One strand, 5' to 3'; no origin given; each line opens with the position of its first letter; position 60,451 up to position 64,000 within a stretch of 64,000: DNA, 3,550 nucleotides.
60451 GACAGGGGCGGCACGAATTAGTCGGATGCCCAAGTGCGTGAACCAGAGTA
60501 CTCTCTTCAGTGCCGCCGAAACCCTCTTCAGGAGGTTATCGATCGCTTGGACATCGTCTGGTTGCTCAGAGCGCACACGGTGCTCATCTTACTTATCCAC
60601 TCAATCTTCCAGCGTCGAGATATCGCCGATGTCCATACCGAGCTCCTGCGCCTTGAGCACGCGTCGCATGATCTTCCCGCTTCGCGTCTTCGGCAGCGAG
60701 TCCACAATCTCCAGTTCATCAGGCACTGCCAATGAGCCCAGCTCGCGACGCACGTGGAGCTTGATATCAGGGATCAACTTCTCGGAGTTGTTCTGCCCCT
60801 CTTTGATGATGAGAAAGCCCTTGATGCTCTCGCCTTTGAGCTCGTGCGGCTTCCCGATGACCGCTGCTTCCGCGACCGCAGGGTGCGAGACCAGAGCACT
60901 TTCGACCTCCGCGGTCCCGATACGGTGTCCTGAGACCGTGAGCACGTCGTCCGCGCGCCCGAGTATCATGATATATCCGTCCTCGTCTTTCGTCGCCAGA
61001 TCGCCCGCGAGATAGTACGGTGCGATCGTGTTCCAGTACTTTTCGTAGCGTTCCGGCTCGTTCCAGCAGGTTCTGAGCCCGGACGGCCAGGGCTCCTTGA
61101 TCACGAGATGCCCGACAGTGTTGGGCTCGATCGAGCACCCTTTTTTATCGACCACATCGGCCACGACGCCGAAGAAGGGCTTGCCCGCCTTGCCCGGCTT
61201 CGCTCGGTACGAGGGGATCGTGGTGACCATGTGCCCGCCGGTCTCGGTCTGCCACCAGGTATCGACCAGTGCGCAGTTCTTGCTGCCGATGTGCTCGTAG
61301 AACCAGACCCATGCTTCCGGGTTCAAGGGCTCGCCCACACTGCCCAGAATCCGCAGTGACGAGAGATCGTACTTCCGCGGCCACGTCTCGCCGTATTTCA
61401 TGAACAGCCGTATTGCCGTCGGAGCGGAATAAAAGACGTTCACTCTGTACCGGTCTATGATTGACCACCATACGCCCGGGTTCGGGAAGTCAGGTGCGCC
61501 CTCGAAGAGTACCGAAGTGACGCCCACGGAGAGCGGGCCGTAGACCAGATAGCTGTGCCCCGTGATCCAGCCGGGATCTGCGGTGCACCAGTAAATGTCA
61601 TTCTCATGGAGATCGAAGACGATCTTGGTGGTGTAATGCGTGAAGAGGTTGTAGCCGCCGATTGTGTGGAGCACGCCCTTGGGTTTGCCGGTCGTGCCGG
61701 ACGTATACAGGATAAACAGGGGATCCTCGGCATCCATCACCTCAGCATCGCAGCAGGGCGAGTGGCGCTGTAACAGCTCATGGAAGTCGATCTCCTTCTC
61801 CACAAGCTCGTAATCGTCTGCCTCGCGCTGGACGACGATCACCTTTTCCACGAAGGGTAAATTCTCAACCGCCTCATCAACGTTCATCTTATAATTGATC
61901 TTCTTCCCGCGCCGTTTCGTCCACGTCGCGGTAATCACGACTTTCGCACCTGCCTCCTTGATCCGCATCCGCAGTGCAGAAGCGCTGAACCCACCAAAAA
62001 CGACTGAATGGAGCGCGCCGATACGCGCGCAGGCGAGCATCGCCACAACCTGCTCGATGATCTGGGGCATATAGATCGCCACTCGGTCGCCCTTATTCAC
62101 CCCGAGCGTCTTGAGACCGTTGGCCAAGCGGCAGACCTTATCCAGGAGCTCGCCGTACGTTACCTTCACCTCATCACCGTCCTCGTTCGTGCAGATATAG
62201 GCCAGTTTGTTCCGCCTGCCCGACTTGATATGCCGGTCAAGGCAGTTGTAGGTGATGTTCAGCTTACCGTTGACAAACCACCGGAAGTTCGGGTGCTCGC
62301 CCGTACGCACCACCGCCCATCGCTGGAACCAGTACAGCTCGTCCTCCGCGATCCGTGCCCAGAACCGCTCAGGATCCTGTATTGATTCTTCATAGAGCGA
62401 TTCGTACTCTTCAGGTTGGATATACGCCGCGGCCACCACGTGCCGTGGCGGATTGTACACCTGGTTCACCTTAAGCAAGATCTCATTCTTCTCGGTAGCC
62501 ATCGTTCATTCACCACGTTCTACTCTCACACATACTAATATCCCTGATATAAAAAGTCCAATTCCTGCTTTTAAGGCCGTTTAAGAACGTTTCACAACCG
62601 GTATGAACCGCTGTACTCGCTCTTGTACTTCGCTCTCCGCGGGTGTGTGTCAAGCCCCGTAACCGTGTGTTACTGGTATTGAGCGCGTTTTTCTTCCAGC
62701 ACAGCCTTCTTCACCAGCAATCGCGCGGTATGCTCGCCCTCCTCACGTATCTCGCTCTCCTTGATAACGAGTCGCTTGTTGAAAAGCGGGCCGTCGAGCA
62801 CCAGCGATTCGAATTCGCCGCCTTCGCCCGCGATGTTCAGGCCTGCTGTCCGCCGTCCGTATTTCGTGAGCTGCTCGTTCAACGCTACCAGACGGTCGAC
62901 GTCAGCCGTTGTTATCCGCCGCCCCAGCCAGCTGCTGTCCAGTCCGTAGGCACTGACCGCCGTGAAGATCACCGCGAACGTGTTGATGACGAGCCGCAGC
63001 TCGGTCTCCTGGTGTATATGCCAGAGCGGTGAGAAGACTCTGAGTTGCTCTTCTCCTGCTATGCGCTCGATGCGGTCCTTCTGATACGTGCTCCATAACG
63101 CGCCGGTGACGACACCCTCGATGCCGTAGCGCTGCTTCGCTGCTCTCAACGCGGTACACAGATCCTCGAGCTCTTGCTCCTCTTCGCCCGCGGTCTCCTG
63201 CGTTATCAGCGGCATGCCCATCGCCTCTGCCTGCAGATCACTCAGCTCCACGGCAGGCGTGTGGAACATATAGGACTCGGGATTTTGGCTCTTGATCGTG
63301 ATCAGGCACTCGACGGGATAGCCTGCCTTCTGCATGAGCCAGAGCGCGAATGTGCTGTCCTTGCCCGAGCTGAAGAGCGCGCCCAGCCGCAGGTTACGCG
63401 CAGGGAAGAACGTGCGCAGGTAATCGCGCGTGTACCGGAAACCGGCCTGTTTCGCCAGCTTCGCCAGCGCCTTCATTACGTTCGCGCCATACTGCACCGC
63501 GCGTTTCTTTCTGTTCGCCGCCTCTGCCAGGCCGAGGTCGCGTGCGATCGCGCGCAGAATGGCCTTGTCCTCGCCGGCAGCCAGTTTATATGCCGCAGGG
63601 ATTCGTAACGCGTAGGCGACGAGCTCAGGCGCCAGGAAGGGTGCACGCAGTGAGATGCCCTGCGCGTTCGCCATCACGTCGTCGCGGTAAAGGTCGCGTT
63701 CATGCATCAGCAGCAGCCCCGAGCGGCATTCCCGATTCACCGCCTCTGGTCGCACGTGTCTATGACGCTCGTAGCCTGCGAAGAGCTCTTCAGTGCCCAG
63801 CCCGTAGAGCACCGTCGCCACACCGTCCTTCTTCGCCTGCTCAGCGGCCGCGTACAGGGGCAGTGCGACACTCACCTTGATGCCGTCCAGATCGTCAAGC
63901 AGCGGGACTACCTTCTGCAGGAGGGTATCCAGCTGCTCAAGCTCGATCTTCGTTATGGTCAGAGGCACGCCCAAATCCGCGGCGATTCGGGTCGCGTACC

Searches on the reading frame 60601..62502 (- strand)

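Call 29: search_protein_families(library=pfam, proteins=[window:60601-62502:-], max_evalue=0.0001)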
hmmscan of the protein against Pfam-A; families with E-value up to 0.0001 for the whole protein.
window:60601-62502:- (633 aa): 3 families
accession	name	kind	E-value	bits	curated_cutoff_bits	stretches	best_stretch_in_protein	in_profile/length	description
PF00501.34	AMP-binding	-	5.2e-90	302.4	29.9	1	96-472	8-378/384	AMP-binding enzyme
PF13193.12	AMP-binding_C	-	3.3e-26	92.4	24.5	1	532-610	1-76/76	AMP-binding enzyme C-terminal domain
PF16177.11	ACAS_N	-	9e-21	73.9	27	1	33-87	1-55/55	Acetyl-coenzyme A synthetase N-terminus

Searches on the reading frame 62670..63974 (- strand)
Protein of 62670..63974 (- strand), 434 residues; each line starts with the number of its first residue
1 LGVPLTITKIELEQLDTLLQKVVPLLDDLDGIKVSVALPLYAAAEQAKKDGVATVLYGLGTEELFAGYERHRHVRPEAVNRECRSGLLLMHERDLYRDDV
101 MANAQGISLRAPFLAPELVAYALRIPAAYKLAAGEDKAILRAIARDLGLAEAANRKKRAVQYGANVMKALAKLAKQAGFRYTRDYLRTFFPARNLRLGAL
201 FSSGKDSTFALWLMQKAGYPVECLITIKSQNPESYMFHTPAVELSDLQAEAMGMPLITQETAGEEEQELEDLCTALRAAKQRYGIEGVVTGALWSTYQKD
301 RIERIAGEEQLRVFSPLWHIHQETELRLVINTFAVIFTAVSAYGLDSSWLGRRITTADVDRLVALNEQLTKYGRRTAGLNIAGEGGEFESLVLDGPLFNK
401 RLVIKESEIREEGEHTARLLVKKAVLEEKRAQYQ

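Call 29: search_protein_families(library=pfam, proteins=[window:62670-63974:-], max_evalue=0.0001)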
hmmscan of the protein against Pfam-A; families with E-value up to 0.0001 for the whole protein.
window:62670-63974:- (434 aa): 2 families
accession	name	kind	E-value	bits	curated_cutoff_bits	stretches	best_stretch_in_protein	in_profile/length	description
PF01902.24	Diphthami_syn_2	-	3e-60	203.9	23.2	1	198-424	4-217/219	Diphthamide synthase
PF00733.27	Asn_synthase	-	4e-25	89.6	21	2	77-175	205-305/354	Asparagine synthase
